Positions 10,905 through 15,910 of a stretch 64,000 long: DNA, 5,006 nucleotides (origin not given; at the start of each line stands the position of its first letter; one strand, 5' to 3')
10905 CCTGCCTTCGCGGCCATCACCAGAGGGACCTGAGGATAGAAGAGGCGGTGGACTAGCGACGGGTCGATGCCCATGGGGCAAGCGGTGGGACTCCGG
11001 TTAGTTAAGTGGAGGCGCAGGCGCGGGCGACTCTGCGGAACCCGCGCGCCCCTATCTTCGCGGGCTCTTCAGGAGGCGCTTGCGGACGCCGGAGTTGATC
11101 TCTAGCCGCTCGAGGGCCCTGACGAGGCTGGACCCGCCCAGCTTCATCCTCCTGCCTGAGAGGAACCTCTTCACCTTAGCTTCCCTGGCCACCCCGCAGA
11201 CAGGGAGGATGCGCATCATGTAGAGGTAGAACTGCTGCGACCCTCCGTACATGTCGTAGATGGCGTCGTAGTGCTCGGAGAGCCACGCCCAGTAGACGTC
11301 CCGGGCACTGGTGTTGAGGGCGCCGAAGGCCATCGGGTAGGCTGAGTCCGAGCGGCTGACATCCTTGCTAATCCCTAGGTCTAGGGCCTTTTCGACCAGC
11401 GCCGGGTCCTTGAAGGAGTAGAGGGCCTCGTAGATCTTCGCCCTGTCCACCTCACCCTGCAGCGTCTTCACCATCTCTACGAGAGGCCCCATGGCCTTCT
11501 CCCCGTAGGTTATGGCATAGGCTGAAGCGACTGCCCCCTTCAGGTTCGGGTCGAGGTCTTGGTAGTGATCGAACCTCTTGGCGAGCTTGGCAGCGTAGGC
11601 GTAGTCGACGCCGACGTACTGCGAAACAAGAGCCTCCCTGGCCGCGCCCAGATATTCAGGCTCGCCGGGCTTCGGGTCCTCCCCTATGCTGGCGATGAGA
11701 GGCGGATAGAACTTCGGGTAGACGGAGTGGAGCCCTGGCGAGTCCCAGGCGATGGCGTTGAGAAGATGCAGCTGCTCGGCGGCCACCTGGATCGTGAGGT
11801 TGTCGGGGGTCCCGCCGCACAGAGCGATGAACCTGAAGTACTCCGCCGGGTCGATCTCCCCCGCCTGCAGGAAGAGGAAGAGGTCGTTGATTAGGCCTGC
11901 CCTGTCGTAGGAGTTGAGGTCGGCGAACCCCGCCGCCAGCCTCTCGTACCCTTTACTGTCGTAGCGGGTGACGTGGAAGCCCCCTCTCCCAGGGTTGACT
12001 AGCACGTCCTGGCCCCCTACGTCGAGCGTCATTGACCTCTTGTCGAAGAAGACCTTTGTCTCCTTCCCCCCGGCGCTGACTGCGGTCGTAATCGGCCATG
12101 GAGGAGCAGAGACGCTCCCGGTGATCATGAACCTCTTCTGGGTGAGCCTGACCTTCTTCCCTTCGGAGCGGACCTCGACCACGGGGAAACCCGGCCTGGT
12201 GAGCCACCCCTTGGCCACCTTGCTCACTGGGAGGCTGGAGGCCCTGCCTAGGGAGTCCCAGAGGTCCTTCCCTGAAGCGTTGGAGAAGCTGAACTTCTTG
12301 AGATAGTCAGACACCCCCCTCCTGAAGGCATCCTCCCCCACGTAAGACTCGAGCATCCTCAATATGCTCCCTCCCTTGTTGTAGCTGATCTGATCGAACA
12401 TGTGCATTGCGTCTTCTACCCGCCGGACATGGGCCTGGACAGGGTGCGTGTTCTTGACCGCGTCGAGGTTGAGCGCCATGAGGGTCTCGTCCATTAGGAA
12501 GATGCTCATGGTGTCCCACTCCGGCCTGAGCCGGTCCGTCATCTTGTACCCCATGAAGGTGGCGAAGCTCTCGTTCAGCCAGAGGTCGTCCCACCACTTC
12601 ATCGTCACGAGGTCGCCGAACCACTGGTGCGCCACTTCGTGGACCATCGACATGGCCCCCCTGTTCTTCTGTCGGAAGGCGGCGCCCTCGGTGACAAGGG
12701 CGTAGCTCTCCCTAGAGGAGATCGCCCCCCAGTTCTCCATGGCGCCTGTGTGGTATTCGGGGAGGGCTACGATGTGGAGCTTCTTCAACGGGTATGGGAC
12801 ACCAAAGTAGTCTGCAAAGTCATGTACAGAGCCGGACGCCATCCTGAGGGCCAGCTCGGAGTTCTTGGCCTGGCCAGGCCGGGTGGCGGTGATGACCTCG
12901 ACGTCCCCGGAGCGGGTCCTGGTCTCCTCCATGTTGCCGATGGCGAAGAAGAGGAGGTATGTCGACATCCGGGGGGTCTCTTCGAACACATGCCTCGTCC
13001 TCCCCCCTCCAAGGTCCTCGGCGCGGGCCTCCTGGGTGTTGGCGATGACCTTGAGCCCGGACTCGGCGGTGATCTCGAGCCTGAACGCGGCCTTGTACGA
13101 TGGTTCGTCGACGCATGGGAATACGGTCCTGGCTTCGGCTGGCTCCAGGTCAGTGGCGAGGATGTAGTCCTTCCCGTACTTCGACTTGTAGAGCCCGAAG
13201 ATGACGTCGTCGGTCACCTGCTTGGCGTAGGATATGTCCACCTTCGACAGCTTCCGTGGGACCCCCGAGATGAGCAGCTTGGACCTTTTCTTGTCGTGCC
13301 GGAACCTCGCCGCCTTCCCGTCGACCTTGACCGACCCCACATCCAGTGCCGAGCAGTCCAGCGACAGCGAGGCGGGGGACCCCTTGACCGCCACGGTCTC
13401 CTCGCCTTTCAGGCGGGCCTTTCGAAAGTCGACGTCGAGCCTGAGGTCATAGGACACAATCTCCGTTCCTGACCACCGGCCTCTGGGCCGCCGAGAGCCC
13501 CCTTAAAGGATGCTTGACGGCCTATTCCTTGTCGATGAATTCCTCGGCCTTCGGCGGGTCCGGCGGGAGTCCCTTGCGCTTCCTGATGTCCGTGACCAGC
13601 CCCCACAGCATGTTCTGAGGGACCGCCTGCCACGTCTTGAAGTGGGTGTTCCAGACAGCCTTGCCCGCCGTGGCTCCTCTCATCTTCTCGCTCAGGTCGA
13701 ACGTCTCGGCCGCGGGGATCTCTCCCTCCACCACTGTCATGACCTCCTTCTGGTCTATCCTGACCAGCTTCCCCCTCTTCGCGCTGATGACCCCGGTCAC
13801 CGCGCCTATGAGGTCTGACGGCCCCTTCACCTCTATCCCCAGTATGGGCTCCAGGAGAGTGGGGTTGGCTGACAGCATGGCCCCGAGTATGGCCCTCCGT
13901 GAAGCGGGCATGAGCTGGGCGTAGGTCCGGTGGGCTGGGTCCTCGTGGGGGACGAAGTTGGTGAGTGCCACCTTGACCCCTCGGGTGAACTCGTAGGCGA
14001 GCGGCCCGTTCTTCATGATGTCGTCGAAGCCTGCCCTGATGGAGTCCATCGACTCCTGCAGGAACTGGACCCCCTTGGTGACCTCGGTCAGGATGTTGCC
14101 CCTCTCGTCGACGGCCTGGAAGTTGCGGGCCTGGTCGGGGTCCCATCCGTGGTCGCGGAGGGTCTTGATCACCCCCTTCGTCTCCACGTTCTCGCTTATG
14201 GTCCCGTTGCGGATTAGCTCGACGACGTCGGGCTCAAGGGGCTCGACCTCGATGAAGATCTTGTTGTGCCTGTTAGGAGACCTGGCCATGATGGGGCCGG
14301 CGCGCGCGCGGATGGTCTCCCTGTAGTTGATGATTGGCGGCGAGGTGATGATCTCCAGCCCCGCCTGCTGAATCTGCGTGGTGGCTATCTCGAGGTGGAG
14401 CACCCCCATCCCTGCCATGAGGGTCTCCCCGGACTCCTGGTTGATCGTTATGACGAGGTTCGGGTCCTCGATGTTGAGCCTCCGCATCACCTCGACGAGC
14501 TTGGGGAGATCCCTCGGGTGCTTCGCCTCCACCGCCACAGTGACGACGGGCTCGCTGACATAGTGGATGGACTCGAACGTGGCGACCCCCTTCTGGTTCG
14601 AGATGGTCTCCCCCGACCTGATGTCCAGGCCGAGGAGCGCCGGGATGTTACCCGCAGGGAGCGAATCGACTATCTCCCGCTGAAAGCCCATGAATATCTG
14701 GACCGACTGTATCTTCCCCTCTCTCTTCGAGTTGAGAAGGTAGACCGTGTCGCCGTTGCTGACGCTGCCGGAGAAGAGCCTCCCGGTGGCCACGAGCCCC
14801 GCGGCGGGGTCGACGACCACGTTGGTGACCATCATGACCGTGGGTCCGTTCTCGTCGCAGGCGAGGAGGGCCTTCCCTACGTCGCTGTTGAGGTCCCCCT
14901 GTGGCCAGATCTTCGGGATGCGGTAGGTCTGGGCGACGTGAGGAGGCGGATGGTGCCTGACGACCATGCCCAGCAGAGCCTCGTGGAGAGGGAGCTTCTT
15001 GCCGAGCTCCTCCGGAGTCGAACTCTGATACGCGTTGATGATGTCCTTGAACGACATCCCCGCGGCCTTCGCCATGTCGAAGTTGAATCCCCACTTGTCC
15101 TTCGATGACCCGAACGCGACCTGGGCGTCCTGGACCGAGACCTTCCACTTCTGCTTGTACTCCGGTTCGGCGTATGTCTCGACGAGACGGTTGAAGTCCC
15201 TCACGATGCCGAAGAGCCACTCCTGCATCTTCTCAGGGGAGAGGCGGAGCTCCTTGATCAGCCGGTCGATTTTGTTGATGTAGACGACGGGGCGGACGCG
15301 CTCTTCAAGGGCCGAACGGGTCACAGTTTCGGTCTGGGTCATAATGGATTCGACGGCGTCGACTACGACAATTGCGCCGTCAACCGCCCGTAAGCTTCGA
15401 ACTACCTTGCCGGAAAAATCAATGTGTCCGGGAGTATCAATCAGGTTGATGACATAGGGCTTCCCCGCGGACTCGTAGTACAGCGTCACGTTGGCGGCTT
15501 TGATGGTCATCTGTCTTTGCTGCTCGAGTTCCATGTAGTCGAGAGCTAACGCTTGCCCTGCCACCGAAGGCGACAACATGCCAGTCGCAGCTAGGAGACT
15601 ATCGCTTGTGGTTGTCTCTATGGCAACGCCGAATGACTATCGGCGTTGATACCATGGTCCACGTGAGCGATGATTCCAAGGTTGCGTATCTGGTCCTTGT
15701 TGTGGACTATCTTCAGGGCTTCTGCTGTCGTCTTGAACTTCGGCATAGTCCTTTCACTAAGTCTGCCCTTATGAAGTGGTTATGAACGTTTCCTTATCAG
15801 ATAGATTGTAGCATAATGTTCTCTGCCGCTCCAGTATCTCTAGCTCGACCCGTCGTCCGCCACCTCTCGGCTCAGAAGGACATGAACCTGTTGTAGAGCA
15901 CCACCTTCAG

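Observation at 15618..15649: Candidate bulge-helix-bulge mRNA intron inside the invariant P-loop lysine codon of aEF-2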

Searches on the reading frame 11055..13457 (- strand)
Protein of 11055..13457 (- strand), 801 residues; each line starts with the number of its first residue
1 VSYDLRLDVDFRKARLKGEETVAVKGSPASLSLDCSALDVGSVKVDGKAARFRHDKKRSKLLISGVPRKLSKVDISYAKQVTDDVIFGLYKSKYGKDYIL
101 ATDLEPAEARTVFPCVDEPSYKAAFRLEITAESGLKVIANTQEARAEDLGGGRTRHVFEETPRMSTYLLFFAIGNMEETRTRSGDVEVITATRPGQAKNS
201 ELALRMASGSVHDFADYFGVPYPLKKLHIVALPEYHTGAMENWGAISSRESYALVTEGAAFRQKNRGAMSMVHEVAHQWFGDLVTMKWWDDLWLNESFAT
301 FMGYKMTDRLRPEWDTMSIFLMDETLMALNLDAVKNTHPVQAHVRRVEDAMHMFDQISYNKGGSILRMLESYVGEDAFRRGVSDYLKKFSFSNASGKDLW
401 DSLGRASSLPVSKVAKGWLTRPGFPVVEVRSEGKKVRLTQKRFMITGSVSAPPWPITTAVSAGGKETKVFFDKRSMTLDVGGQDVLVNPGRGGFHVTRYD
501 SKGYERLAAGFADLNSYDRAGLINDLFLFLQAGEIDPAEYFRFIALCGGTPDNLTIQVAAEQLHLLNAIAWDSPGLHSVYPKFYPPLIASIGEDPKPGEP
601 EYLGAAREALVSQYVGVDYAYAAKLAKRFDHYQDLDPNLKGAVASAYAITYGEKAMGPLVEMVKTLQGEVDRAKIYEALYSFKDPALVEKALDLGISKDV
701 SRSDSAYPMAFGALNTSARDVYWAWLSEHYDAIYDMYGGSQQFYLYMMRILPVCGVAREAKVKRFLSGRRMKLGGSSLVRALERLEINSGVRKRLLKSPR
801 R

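Call 52: search_protein_families(library=pfam, proteins=[window:11055-13457:-], max_evalue=0.001)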
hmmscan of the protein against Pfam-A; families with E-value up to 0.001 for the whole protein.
window:11055-13457:- (801 aa): 3 families
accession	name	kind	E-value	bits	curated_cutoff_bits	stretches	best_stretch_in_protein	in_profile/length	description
PF01433.26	Peptidase_M1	-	1.9e-70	237.3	27.7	1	206-418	5-218/218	Peptidase family M1 domain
PF11838.14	ERAP1_C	-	3.4e-35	122.4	38.2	1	485-785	2-316/318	ERAP1-like C-terminal domain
PF17900.6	Peptidase_M1_N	-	3.8e-31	109.1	25.8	1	2-168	4-186/186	Peptidase M1 N-terminal domain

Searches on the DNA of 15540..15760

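Call 80: search_rna_families(source=window, start=15540, end=15760, threshold=evalue, max_evalue=10)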
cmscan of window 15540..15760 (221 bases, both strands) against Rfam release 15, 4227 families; matches with E-value up to 10: 1.
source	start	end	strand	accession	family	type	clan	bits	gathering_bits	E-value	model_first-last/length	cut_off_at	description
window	15546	15694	+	RF01877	MIAT_exon5_3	Gene; lncRNA;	-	4.5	90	5.7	252-382/382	no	Myocardial infarction associated transcript exon 5 conserved region 3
